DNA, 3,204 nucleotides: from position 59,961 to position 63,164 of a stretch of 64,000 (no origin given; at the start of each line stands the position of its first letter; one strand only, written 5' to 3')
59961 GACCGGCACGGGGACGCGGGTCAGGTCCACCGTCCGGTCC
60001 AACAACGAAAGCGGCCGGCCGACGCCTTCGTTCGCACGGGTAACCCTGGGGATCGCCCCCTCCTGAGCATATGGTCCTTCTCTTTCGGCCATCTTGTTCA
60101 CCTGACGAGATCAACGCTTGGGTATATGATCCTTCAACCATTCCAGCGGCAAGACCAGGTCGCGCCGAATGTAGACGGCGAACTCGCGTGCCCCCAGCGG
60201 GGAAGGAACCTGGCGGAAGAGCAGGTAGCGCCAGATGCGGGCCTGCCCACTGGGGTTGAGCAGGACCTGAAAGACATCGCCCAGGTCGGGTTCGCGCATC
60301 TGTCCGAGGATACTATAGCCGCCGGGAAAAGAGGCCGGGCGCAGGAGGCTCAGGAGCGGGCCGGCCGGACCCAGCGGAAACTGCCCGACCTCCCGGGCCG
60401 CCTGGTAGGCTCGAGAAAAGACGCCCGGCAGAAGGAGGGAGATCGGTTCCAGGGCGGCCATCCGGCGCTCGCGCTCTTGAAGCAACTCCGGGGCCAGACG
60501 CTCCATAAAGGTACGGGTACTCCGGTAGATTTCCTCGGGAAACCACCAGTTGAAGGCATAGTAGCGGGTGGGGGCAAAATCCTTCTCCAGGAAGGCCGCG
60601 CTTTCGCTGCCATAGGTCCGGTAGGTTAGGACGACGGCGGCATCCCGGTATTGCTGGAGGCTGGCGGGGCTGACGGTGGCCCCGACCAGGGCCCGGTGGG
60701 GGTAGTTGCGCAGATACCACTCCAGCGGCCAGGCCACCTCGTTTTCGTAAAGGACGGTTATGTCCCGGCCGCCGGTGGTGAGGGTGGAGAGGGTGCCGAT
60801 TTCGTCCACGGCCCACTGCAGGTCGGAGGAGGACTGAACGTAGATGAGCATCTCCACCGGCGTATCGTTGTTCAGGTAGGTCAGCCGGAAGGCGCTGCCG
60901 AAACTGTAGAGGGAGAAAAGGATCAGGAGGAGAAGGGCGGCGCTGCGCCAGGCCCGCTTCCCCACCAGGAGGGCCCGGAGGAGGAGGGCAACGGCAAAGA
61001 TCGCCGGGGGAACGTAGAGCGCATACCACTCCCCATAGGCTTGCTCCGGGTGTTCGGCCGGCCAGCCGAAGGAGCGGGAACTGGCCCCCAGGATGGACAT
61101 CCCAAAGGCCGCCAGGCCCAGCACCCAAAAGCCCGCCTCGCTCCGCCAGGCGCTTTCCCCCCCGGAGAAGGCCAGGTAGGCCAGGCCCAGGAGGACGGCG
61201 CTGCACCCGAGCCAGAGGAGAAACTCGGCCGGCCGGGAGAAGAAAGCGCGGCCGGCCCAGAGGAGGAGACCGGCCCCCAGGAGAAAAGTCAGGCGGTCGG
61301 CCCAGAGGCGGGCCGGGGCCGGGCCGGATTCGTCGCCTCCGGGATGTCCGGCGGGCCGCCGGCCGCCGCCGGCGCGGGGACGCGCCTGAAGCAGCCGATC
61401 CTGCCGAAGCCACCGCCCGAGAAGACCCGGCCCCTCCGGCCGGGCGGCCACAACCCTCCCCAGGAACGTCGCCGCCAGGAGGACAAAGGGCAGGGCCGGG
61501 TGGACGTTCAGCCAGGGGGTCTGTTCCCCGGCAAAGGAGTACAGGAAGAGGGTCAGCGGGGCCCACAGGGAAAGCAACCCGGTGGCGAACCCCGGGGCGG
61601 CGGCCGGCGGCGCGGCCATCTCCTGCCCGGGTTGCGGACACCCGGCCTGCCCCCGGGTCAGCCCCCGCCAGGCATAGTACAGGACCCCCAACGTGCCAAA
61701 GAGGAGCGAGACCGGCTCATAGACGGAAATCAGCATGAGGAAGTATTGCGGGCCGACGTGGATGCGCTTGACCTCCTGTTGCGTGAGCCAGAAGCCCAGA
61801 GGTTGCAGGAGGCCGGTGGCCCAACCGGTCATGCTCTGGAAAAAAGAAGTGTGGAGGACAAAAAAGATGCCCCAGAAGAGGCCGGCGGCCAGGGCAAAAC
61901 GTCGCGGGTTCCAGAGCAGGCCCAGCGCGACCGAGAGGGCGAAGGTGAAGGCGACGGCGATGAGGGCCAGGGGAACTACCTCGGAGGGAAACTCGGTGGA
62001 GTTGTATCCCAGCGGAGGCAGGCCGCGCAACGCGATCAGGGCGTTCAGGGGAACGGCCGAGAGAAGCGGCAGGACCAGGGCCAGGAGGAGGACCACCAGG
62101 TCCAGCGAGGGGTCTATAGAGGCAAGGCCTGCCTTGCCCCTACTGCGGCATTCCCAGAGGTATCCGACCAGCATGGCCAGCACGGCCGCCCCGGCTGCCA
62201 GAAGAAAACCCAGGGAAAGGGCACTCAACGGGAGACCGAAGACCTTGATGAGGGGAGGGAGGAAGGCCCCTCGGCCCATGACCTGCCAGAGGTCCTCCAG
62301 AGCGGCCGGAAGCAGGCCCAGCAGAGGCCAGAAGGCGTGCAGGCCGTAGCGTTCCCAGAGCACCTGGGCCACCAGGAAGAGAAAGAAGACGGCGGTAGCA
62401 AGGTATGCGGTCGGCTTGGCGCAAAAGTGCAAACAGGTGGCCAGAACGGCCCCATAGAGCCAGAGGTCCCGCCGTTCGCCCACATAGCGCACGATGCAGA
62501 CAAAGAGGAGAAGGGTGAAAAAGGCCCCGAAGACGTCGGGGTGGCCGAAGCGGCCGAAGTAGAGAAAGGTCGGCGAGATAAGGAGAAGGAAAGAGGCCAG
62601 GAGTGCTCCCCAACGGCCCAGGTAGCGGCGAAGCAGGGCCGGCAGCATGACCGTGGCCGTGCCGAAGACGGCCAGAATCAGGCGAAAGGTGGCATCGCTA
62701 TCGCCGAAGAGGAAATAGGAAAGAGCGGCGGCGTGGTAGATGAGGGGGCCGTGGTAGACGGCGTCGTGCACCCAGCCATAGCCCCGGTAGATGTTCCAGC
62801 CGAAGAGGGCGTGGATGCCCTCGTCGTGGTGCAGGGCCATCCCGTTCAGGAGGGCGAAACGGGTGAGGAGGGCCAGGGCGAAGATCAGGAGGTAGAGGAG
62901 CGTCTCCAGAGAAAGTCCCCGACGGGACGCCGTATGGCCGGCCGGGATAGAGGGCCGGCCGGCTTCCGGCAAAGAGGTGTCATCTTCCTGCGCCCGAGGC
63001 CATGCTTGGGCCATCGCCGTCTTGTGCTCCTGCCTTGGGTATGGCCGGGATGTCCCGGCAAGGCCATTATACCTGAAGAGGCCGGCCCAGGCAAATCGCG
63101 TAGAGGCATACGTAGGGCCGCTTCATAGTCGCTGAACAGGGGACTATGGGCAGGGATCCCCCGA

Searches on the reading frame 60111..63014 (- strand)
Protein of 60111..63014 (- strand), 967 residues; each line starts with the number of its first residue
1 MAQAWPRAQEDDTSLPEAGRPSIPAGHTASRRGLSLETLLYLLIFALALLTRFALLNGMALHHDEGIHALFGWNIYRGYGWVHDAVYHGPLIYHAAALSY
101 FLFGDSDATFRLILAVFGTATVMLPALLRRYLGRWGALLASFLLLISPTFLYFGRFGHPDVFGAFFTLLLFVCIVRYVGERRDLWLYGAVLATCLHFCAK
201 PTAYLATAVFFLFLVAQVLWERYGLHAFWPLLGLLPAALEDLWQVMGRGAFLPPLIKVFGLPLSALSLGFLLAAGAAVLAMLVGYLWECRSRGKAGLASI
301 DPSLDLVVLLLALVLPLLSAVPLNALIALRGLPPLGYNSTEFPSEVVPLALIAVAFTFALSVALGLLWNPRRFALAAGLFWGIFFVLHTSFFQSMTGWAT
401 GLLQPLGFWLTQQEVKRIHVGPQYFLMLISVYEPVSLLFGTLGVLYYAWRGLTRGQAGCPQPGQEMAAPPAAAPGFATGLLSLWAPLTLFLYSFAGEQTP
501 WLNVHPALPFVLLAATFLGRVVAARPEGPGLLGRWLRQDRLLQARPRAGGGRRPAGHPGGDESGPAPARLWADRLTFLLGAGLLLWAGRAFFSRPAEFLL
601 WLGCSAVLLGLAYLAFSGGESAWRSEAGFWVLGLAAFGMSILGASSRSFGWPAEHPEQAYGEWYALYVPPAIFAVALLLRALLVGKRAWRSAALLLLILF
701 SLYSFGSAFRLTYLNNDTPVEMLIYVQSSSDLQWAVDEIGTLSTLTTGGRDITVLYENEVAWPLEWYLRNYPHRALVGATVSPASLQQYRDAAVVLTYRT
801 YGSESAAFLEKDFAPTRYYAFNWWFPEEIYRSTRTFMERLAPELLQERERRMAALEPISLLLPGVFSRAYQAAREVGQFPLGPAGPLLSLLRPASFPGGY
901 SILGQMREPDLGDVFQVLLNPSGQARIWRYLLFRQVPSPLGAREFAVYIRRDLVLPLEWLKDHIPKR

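Call 52: search_protein_families(library=pfam, proteins=[window:60111-63014:-], max_evalue=0.00001)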
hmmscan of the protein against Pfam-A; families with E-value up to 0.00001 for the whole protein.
window:60111-63014:- (967 aa): 1 family
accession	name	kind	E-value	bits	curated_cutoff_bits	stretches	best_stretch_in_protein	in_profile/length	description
PF13231.12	PMT_2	-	5.6e-13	49.8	26.1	1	88-235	2-148/160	Dolichyl-phosphate-mannose-protein mannosyltransferase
